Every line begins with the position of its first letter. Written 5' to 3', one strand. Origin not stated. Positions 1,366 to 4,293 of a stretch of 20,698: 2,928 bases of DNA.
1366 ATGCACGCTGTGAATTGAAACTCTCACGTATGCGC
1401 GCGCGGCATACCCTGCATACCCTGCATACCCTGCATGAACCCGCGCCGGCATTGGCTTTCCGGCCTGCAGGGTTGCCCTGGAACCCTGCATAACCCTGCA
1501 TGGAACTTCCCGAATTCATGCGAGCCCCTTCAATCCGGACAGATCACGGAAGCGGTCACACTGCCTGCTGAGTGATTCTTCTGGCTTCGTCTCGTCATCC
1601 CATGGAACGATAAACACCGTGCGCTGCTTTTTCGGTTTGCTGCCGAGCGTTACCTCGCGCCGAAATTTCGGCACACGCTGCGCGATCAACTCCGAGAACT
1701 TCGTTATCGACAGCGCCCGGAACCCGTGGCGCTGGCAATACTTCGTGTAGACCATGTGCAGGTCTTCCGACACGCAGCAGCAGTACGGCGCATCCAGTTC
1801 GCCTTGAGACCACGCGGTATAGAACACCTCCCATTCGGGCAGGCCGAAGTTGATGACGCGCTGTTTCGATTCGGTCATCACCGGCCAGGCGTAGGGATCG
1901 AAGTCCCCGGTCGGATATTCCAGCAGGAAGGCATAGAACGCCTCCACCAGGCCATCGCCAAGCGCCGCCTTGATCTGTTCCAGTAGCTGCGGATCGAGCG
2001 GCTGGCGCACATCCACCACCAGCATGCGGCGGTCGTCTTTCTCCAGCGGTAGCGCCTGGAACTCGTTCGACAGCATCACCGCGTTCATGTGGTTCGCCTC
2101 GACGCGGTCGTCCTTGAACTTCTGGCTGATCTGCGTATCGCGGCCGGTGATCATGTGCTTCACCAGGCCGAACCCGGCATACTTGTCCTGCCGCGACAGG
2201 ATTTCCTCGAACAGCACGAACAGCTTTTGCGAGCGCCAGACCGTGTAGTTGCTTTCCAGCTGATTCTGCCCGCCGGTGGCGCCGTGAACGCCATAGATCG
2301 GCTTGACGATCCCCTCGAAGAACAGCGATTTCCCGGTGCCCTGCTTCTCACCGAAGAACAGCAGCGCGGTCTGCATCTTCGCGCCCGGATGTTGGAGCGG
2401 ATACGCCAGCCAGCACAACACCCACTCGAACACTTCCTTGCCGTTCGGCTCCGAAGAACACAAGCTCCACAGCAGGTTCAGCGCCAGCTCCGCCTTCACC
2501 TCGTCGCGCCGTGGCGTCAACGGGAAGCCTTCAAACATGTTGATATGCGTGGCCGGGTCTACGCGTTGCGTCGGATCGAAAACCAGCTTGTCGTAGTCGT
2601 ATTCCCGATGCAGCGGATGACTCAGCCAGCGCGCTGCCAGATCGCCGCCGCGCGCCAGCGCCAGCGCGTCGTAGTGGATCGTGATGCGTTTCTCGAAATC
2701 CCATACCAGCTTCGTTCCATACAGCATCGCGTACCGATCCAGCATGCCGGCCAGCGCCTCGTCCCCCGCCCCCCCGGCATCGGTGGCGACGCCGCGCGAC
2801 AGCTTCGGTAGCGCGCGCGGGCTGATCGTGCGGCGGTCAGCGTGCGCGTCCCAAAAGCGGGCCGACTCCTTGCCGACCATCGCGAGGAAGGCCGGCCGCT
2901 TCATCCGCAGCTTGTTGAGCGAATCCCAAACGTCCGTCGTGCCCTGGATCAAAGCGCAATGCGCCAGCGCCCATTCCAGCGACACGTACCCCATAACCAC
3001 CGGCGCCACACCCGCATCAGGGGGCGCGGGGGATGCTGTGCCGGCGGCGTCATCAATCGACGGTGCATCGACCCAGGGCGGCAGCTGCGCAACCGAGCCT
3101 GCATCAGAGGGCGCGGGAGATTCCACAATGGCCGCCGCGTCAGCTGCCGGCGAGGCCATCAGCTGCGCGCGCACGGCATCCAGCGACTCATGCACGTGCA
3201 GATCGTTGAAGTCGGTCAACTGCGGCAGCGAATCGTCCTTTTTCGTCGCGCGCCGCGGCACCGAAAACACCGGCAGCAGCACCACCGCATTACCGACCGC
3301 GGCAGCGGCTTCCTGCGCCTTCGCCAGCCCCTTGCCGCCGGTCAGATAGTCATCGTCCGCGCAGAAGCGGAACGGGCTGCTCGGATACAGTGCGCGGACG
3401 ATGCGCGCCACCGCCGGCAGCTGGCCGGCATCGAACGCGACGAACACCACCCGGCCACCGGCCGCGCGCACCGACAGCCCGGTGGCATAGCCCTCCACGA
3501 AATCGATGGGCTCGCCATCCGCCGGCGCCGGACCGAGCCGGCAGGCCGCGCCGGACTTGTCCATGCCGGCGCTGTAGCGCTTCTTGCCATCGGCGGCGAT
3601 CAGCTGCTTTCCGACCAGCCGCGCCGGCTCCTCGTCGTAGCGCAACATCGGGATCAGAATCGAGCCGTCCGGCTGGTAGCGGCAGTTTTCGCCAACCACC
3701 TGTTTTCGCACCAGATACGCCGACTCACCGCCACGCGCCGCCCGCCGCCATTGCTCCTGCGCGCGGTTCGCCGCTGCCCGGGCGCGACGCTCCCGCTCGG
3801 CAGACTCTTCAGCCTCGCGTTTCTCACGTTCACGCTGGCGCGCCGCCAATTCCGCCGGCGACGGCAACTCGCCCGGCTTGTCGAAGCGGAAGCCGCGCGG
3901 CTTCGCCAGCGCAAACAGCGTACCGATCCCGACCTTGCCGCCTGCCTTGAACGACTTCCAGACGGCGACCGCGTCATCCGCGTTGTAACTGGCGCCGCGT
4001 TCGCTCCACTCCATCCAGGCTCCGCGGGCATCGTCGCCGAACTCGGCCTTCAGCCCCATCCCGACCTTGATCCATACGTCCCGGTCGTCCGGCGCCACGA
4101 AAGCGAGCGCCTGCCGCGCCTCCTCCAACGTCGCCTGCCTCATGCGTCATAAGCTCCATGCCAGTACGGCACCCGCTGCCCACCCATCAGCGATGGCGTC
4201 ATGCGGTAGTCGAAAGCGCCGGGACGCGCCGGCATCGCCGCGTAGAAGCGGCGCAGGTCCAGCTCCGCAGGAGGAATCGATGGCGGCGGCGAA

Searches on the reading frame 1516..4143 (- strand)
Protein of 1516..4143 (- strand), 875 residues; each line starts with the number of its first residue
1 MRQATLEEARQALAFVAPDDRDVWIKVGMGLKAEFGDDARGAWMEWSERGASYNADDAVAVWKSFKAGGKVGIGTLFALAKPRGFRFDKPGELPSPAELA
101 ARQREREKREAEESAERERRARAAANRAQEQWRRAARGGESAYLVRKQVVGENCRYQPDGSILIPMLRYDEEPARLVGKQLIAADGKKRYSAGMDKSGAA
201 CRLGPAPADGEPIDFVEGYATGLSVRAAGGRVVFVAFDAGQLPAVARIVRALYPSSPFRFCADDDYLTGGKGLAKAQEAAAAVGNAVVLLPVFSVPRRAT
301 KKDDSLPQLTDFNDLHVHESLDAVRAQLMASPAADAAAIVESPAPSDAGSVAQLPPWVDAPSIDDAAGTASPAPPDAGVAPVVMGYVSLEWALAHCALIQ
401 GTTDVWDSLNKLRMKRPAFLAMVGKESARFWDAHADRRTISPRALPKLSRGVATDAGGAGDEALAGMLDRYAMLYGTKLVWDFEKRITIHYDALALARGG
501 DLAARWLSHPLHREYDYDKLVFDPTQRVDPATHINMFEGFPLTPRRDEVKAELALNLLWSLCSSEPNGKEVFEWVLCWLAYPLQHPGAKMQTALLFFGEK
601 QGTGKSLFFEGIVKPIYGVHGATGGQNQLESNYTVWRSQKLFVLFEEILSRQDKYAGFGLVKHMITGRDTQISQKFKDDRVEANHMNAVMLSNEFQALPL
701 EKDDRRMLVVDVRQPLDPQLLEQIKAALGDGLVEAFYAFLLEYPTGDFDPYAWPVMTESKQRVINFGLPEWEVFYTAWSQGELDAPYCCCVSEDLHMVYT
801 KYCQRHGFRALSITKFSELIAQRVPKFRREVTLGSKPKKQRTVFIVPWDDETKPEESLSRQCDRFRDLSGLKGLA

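Call 8: search_protein_families(library=pfam, proteins=[window:1516-4143:-], max_evalue=0.01)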
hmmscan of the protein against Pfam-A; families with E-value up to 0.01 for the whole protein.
window:1516-4143:- (875 aa): 4 families
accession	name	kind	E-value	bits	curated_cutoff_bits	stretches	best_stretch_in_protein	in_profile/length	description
PF08707.16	PriCT_2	-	1.1e-18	67.8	22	1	10-80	2-77/77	Primase C terminal 2 (PriCT-2)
PF19263.5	DUF5906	-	6.8e-17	62.6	27.6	1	597-706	2-114/114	Family of unknown function (DUF5906)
PF05272.17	VapE-like_dom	-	5.7e-07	29.6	25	1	570-723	30-179/217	Virulence-associated protein E-like domain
PF13362.12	Toprim_3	-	0.00055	20.8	27.2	1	216-319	5-92/95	Toprim domain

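Call 9: search_protein_families(library=phrogs, proteins=[window:1516-4143:-], max_evalue=0.001)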
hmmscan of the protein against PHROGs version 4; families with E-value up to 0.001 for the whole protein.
window:1516-4143:- (875 aa): 14 families
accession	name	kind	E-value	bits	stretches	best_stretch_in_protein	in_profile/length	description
phrog_2249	-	DNA, RNA and nucleotide metabolism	3.9e-157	526.2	1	5-851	20-790/802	DNA primase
phrog_4762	-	unknown function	4.5e-77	260.8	2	461-742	363-656/822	-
phrog_1156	-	DNA, RNA and nucleotide metabolism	1.8e-40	140.3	2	522-844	493-820/855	DNA primase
phrog_35358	-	DNA, RNA and nucleotide metabolism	3.9e-28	98.9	1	104-365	107-399/968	DNA primase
phrog_510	-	DNA, RNA and nucleotide metabolism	8.9e-21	75.2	1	104-340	107-368/667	DNA primase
phrog_24712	-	unknown function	9.5e-18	64.4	1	570-784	452-664/801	-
phrog_4913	-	DNA, RNA and nucleotide metabolism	9.2e-17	61.1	1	51-331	94-378/1290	replication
phrog_25777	-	DNA, RNA and nucleotide metabolism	8.6e-11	41.6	1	125-291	164-326/907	DNA primase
phrog_1829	-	DNA, RNA and nucleotide metabolism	1.5e-09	37.6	1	575-834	488-740/772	DNA primase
phrog_29234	-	unknown function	3.5e-09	36.2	1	14-119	248-355/887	-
phrog_15962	-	DNA, RNA and nucleotide metabolism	4.6e-09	36.1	1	4-123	244-360/835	DNA primase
phrog_2597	-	DNA, RNA and nucleotide metabolism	1.1e-07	31.8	1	10-89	8-90/747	DNA primase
phrog_9765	-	DNA, RNA and nucleotide metabolism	3e-07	29.8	1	578-723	613-758/939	DNA primase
phrog_1313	-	DNA, RNA and nucleotide metabolism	0.00046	20.2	0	233-329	7-100/568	DNA helicase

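Call 11: search_dna_similar(query=window:1516-4143:-, collection=phages, mode=protein, max_rows=30)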
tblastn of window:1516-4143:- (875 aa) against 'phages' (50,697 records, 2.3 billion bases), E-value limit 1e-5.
Records with a match: 426; places in all: 426; records where one place covers at least 80% of the query: 9.
Best place of each record, by identity: <60% 426.
By first word of the organism name: Pseudomonas 101; Salmonella 90; Klebsiella 26; Xanthomonas 24; Proteus 21; Escherichia 18; Vibrio 17; Stenotrophomonas 13; Providencia 10; Bordetella 9; and 39 more.
By host as written in the record: Pseudomonas aeruginosa 39; - 38; Salmonella enterica subsp. enterica serovar Typhimurium 24; Pseudomonas aeruginosa PAO1 23; Salmonella enterica 17; Proteus mirabilis 15; Pseudomonas aeruginosa PA14 11; Salmonella sp. 10; and 140 more.
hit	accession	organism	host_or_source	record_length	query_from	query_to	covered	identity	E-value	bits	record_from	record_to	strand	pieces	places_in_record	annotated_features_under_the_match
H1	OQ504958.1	Pseudomonas phage PG1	Stutzerimonas stutzeri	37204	5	859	89%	37.2%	8e-95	415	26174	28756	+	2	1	DNA primase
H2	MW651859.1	Pseudomonas phage vB_PstS-pAN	Pseudomonas stutzeri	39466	5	828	86%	37.2%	9e-93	403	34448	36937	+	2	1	PriCT-2 domain-containing protein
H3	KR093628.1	Moraxella phage Mcat4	Moraxella catarrhalis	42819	142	866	83%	30.0%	8e-80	288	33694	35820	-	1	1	hypothetical protein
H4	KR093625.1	Moraxella phage Mcat1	Moraxella catarrhalis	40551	142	866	83%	30.0%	6e-76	277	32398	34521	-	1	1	hypothetical protein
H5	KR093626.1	Moraxella phage Mcat2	Moraxella catarrhalis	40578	142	866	83%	30.0%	6e-76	277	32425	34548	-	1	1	hypothetical protein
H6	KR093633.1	Moraxella phage Mcat9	Moraxella catarrhalis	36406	143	850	81%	30.7%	8e-73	268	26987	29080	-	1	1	hypothetical protein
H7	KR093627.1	Moraxella phage Mcat3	Moraxella catarrhalis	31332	142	866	83%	29.9%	2e-74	273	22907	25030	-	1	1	hypothetical protein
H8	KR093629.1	Moraxella phage Mcat5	Moraxella catarrhalis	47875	142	866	83%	29.9%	2e-76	278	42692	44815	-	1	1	hypothetical protein (x2)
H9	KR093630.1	Moraxella phage Mcat6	Moraxella catarrhalis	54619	142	866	83%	29.9%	2e-76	278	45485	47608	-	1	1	hypothetical protein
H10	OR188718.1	Pseudomonas phage LPPA56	Pseudomonas aeruginosa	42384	341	852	59%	35.1%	2e-82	296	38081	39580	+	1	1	hypothetical protein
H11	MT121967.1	Pseudomonas phage SC_9_H1H8_2017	Pseudomonas sp.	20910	387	859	54%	37.1%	8e-80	289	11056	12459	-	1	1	primase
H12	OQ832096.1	Halomonas phage vB_HmeY_H4907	Halomonas meridiana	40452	5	831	51%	38.7%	2e-62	316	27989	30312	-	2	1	primase | primase-like protein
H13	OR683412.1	Pseudomonas phage Turba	Pseudomonas aeruginosa F038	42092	387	851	53%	37.3%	4e-83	298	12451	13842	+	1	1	bifunctional DNA primase (x2)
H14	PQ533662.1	Pseudomonas phage Presto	Pseudomonas aeruginosa PA14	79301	387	851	53%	37.3%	7e-83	298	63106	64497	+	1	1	bifunctional DNA primase/polymerase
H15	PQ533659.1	Pseudomonas phage Meadow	Pseudomonas aeruginosa PA14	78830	387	852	53%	36.4%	1e-81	294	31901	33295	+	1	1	bifunctional DNA primase/polymerase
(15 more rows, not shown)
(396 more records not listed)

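Call 12: find_related_loci(query=window:1516-4143:-, collection=genome_contigs, flank=4000)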
Query window:1516-4143:- (875 aa) in genome_contigs; peptide patterns used: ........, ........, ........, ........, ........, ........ (x = any residue, [..] = any of these).
50 stretches matched a pattern; 35 encode a relative of the query (tblastn E <= 1e-3); 35 distinct loci.
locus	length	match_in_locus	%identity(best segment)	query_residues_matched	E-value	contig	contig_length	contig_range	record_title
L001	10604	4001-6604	60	1-872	0e+0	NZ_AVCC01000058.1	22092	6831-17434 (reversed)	Herminiimonas sp. CN cn_00058, whole genome shotgun sequence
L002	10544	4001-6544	63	95-875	0e+0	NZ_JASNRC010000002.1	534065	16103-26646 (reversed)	Massilia sp. YIM B02769 Scaffold2, whole genome shotgun sequence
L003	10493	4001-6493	62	95-872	0e+0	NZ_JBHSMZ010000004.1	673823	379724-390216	Massilia aerilata strain KACC 12505 platanus_K_17_124_4, whole genome shotgun sequence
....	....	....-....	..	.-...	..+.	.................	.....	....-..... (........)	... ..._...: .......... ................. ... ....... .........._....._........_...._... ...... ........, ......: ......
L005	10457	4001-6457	59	122-872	0e+0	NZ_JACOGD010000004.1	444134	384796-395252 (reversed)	Undibacterium curvum strain CY22W NODE_4_length_444134_cov_44.914184_4, whole genome shotgun sequence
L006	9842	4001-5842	68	12-875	0e+0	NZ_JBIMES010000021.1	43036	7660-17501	Massilia sp. CMS3.1 21, whole genome shotgun sequence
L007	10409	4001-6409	63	124-873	0e+0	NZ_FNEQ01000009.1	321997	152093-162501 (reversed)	Duganella sp. OV510, whole genome shotgun sequence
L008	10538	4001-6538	57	124-872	0e+0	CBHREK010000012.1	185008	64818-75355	MAG TPA_asm: uncultured Duganella sp. isolate ERR14722430_binner123_Refined_16 genome assembly, contig: ERZ27336829.5580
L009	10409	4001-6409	54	124-873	0e+0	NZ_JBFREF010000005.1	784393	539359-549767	Pseudoduganella sp. RAF19 SCAFFOLD_4, whole genome shotgun sequence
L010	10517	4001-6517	61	97-874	0e+0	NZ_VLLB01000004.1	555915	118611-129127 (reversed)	Pseudoduganella lurida strain CGMCC 1.10822 IP91DRAFT_scaffold00004.4, whole genome shotgun sequence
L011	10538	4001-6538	59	97-872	0e+0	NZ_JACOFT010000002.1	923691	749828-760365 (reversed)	Undibacterium aquatile strain CCTCC AB 2015119 2, whole genome shotgun sequence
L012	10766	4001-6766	62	97-872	0e+0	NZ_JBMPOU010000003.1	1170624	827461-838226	Undibacterium sp. Ji22W NODE_3_length_1170624_cov_59.387704_3, whole genome shotgun sequence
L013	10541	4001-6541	60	124-872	0e+0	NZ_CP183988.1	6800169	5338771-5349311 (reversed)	Pseudoduganella sp. R-43 chromosome, complete genome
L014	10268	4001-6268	39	95-825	7e-126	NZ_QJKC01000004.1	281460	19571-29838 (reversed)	Aquitalea magnusonii strain DSM 25134 Ga0244556_104, whole genome shotgun sequence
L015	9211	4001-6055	36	100-809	8e-68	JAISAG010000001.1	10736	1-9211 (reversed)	MAG: Burkholderiaceae bacterium isolate Gx481_bin133 k119_5537336, whole genome shotgun sequence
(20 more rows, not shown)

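Call 13: get_annotated_region(hit=H1, flank=3000)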
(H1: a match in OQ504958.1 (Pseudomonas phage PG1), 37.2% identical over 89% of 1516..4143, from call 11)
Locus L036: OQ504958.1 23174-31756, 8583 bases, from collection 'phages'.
description: Pseudomonas phage PG1, complete genome.
organism: Pseudomonas phage PG1 (NCBI taxid 3032259)
taxonomy: Viruses; Duplodnaviria; Heunggongvirae; Uroviricota; Caudoviricetes
host: Stutzerimonas stutzeri; source: seawater; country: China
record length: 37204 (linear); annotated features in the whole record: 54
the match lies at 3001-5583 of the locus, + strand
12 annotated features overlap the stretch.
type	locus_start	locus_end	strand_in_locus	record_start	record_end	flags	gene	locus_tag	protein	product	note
CDS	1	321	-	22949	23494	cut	-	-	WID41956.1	NAD-dependent DNA ligase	-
CDS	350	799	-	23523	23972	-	-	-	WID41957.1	hypothetical protein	-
CDS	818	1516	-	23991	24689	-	-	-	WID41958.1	S24 family peptidase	-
CDS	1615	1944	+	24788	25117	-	-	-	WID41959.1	YdaS family helix-turn-helix protein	-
CDS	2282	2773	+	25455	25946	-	-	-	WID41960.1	hypothetical protein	-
CDS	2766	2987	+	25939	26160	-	-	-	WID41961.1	TraR/DksA-like C4-type zinc finger protein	-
CDS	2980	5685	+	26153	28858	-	-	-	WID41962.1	DNA primase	-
CDS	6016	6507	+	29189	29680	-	-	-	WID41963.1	formate-dependent phosphoribosylglycinamide formyltransferase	-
CDS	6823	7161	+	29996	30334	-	-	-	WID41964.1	pyocin R2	pyocin R2, holin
CDS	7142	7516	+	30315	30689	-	-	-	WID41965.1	HNH endonuclease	-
CDS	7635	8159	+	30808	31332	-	-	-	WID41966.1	terminase small subunit P27 family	-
CDS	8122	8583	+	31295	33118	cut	-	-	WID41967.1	terminase large subunit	-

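Call 22: search_solved_structures(query=window:1516-4143:-, max_evalue=1, show_alignments=2)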
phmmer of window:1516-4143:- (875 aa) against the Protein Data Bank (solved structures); distinct sequences matched with E-value up to 1: 2.
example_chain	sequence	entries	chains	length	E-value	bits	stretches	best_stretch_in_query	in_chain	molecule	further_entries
6k9e_A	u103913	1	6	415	6.5e-08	34.3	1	532-718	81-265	Primase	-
6k9c_A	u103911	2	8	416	6.5e-08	34.2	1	532-718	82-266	Primase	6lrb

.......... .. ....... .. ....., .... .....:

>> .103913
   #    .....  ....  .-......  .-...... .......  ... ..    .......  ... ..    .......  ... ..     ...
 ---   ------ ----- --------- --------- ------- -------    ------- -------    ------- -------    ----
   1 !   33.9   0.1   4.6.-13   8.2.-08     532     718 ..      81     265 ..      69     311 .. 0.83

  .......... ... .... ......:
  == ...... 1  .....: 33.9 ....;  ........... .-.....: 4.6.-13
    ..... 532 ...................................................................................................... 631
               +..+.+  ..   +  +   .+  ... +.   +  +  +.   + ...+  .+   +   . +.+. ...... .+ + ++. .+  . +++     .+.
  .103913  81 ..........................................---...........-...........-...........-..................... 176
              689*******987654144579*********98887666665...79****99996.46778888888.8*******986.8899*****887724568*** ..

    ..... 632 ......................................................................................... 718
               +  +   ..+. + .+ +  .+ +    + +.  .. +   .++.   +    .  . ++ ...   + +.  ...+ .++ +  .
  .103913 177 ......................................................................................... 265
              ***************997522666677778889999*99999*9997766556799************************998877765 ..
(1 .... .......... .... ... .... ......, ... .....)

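Call 34: search_protein_families(library=phrogs, proteins=[L001:7150-7500:+, L001:7848-8219:+, L001:8342-8872:+, L001:8879-10579:+, L013:6860-7462:+, L013:7510-8295:+, L013:8398-8925:+, L013:9713-10153:+], max_evalue=0.001)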
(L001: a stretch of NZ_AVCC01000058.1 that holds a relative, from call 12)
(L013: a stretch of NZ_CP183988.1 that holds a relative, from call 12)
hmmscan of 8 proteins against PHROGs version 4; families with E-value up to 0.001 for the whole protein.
L001:7150-7500:+ (116 aa): 0 families

L001:7848-8219:+ (123 aa): 7 families
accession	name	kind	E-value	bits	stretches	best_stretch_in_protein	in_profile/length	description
phrog_144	-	DNA, RNA and nucleotide metabolism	4.3e-33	115.4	1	4-120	20-142/175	HNH endonuclease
phrog_2323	-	DNA, RNA and nucleotide metabolism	3.2e-32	111.8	1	31-119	4-92/113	HNH endonuclease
phrog_589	-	DNA, RNA and nucleotide metabolism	5.5e-26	92.4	1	16-116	49-144/179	HNH endonuclease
phrog_5956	-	DNA, RNA and nucleotide metabolism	7.5e-18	65.5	1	33-115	29-112/138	HNH endonuclease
phrog_4581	-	head and packaging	1.1e-08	35.9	1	48-114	50-112/395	terminase small subunit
phrog_119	-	DNA, RNA and nucleotide metabolism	6.8e-08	32.7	1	33-114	173-258/443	HNH endonuclease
phrog_333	-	DNA, RNA and nucleotide metabolism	1.7e-05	26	1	40-115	10-83/138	HNH endonuclease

L001:8342-8872:+ (176 aa): 1 family
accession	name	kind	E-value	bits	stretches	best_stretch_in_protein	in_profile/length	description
phrog_83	-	head and packaging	8e-30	105.1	1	1-156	39-187/246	terminase small subunit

L001:8879-10579:+ (566 aa): 8 families
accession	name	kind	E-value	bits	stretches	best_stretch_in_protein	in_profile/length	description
phrog_9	-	head and packaging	2e-172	577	1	9-560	169-673/812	terminase large subunit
phrog_2699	-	head and packaging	4.9e-83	279.6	1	263-559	6-303/315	terminase large subunit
phrog_4914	-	head and packaging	3.2e-53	181.5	1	4-211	8-212/213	terminase large subunit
phrog_10517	-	head and packaging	5.3e-39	134.9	1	4-160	34-179/207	terminase large subunit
phrog_7331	-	head and packaging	4.5e-27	94.9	1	460-560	2-102/113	terminase large subunit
phrog_7622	-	head and packaging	1.1e-09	39.2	1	89-234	60-206/224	terminase large subunit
phrog_37124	-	unknown function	4.4e-07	30.8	1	371-479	2-123/143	-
phrog_2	-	head and packaging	3.2e-06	27.2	1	87-419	267-521/807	terminase large subunit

L013:6860-7462:+ (200 aa): 1 family
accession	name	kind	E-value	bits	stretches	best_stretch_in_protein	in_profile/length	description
phrog_19609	-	unknown function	1.2e-06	29.5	1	42-161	4-106/133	-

L013:7510-8295:+ (261 aa): 2 families
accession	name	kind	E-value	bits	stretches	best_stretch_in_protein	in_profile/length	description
phrog_1924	-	tail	1.5e-66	225.6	1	11-260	6-236/237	minor tail protein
phrog_29138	-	unknown function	4.5e-16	60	1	92-257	6-170/170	-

L013:8398-8925:+ (175 aa): 2 families
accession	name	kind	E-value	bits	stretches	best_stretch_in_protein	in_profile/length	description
phrog_57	-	head and packaging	1.3e-23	84.9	1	10-165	13-187/199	terminase small subunit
phrog_1790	-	head and packaging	1.1e-07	32.8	1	63-148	10-95/114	terminase small subunit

L013:9713-10153:+ (146 aa): 0 families

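Call 40: find_encoding_contigs(protein=window:1516-4143:-, flank=10000, max_places=4)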
Protein window:1516-4143:- (875 aa): 1 contig read that carries it; 1 place shown.
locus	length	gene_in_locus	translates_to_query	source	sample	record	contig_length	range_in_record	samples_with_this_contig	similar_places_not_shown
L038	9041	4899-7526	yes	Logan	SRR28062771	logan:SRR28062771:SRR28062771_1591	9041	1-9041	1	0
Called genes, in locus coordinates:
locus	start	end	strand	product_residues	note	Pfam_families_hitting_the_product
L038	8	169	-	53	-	-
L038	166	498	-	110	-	-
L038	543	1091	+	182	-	PF14163:SieB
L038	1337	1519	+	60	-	-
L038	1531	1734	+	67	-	-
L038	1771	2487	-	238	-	-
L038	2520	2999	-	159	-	PF00717:Peptidase_S24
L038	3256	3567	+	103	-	PF14549:P22_Cro (weak), PF15943:YdaS_toxin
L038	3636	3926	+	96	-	-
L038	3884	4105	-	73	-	-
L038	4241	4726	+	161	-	PF06892:Phage_CP76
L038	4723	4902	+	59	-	-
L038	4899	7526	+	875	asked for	PF08707:PriCT_2, PF05272:VapE-like_dom (weak), PF19263:DUF5906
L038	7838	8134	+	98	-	-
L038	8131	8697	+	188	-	PF06763:Minor_tail_Z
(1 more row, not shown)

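Call 50: get_annotated_region(hit=H2, flank=1500)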
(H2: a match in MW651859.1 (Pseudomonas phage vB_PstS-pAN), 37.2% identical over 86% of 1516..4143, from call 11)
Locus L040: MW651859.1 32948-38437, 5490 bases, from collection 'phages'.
description: Pseudomonas phage vB_PstS-pAN, complete genome.
organism: Pseudomonas phage vB_PstS-pAN (NCBI taxid 2815750)
taxonomy: Viruses; Duplodnaviria; Heunggongvirae; Uroviricota; Caudoviricetes
host: Pseudomonas stutzeri; source: -; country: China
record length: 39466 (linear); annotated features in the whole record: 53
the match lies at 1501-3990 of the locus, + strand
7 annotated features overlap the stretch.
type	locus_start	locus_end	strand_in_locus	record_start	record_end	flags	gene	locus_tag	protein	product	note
CDS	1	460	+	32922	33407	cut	-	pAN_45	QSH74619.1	hypothetical protein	-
CDS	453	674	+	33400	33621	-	-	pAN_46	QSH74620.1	C4-type zinc finger protein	TraR/DksA C4-type zinc finger protein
CDS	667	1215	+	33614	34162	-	-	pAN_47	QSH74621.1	hypothetical protein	-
CDS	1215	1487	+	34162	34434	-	-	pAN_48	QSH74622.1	hypothetical protein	-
CDS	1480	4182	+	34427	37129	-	-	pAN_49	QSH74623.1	PriCT-2 domain-containing protein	-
CDS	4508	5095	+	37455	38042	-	-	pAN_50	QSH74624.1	hypothetical protein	-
CDS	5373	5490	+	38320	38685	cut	-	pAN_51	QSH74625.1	hypothetical protein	-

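Call 51: get_annotated_region(hit=H3, flank=1500)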
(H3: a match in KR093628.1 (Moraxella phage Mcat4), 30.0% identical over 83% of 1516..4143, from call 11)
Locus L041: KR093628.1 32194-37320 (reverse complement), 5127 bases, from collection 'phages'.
description: Moraxella phage Mcat4, complete genome.
organism: Moraxella phage Mcat4 (NCBI taxid 1647550)
taxonomy: Viruses; Duplodnaviria; Heunggongvirae; Uroviricota; Caudoviricetes
host: Moraxella catarrhalis; source: sputum; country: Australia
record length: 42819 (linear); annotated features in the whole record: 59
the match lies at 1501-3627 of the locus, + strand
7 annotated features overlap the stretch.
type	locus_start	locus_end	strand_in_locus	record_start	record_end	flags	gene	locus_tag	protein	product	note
CDS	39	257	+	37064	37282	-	-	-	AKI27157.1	hypothetical protein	-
CDS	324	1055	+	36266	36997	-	-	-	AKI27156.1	hypothetical protein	-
CDS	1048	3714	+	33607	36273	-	-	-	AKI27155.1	hypothetical protein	-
CDS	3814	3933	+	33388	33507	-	-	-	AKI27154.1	hypothetical protein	-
CDS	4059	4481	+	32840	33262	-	-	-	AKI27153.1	hypothetical protein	-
CDS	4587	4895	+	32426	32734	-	-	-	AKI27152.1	hypothetical protein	-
CDS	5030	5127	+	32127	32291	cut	-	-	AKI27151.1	hypothetical protein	-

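Call 52: get_annotated_region(hit=H12, flank=1500)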
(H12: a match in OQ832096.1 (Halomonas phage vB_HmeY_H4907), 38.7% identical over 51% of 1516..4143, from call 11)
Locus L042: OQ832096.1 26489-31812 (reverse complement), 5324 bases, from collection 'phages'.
description: Halomonas phage vB_HmeY_H4907, complete genome.
organism: Halomonas phage vB_HmeY_H4907 (NCBI taxid 3056163)
taxonomy: Viruses; Duplodnaviria; Heunggongvirae; Uroviricota; Caudoviricetes
host: Halomonas meridiana; source: sediment; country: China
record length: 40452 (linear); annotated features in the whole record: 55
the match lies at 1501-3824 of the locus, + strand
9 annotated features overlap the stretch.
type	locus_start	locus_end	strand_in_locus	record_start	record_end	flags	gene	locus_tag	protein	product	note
CDS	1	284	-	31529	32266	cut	-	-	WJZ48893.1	peptidase S24-like protein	-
CDS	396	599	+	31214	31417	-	-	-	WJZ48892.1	transcriptional regulator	-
CDS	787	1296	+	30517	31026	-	-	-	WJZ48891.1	regulatory protein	-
CDS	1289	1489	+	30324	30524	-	-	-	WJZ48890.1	C4-type zinc finger protein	Prokaryotic dksA/traR C4-type zinc finger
CDS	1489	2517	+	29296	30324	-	-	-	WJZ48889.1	primase-like protein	Primase C terminal 2 (PriCT-2)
CDS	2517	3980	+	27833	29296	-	-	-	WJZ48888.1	primase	-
CDS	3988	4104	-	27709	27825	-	-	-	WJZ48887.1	hypothetical protein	-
CDS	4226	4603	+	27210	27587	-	-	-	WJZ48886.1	antitermination protein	-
CDS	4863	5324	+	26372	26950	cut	-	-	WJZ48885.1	N-acetylmuramoyl-L-alanine amidase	-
